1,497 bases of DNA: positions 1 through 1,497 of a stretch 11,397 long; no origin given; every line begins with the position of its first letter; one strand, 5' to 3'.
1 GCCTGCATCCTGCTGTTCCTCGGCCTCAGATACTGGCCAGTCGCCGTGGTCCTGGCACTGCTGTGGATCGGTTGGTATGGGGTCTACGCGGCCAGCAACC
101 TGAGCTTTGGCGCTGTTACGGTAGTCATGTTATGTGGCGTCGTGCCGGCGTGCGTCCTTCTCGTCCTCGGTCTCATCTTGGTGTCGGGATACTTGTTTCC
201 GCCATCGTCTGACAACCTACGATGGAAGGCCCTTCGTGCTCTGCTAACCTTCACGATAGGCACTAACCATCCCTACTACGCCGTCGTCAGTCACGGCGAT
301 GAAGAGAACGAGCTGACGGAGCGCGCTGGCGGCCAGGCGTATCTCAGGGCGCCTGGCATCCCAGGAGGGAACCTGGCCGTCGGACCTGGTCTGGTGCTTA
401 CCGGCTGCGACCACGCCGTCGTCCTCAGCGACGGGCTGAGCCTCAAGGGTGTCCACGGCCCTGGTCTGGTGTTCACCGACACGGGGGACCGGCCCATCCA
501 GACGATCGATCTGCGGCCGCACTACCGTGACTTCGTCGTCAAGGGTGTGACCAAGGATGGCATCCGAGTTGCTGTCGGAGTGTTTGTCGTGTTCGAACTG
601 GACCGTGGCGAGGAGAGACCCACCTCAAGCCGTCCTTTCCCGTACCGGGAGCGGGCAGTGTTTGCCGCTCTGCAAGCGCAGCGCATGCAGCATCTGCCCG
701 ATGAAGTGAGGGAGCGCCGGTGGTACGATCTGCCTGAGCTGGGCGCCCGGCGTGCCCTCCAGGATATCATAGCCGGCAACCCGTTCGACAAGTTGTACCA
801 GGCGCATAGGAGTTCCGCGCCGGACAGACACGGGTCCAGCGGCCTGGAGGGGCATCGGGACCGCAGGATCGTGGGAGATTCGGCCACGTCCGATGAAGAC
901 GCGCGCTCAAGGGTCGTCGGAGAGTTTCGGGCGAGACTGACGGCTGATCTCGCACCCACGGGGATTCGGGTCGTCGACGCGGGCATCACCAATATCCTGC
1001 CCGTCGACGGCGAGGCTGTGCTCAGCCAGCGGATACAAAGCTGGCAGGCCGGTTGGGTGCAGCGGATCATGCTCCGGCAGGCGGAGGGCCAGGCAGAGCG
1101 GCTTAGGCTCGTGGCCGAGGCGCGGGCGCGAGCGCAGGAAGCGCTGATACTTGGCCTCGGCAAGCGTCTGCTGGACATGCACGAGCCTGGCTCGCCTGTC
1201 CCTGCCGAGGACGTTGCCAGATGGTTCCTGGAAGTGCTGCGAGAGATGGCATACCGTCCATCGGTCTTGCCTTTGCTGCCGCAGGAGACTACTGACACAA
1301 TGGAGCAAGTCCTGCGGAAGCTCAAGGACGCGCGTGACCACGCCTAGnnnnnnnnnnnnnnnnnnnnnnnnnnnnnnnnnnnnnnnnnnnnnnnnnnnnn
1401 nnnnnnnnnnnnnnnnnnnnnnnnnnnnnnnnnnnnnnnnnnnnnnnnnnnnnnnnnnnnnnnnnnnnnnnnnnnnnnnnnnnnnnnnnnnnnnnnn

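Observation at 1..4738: Tandem pair of paralogous SPFH/band-7 membrane proteins, the second fused to a roughly 640-aa 14-blade propeller ectodomain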

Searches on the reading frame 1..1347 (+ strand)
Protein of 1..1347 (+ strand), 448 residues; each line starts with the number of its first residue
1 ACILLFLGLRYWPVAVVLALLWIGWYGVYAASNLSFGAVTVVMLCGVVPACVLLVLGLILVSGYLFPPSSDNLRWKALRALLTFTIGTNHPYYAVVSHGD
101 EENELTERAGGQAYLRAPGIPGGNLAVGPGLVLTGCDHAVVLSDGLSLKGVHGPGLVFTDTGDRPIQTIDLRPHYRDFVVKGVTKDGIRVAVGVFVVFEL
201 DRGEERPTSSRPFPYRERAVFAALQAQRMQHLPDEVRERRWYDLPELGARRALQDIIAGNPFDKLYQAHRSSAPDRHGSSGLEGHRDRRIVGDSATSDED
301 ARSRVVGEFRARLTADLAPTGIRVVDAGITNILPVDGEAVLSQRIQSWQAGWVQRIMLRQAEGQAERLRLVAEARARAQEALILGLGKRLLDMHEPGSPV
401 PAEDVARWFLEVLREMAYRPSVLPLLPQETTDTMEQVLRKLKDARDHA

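Call 4: search_protein_families(library=pfam, proteins=[window:46-1347:+], max_evalue=1)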
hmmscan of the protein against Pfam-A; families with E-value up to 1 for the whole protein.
window:46-1347:+ (433 aa): 1 family
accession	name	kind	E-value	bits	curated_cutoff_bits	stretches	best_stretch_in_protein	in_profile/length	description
PF01145.31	Band_7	-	8.9e-06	26.3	23.6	2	125-185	10-70/176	SPFH domain / Band 7 family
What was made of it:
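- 1..1347 (+): S1: polytopic SPFH paralog, 5'-truncated by the window edge (448 codons plus stop). Hydrophobic TM segments fall in nt ~1-210, the SPFH core in ~370-1020 and the coiled-coil tail in ~1006-1344. Band_7 scores 26.3 bits (call 4).
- Band_7 is above cutoff in both genes (call 4).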

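Call 17: search_protein_families(library=ncbifam, proteins=[window:1-1347:+], max_evalue=0.01)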
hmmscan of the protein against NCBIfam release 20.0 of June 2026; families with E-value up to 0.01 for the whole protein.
window:1-1347:+ (448 aa): 0 families
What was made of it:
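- Closest known: HflK/HflC. Different: There is no NCBIfam HflK/HflC hit (call 17).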

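Call 18: search_protein_families(library=padloc, proteins=[window:1-1347:+], max_evalue=0.01)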
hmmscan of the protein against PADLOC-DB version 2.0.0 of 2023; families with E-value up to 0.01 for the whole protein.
window:1-1347:+ (448 aa): 0 families
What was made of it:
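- On Known anti-phage defence systems (PADLOC): No hit for S1, S2, the TPR gene or the upstream gene (call 18).
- PADLOC gave no hit for S1, S2, the TPR gene or the upstream gene (call 18).
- Tried and rejected: NCBIfam and PADLOC gave no hits for S1 or S2 (calls 17, 18).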
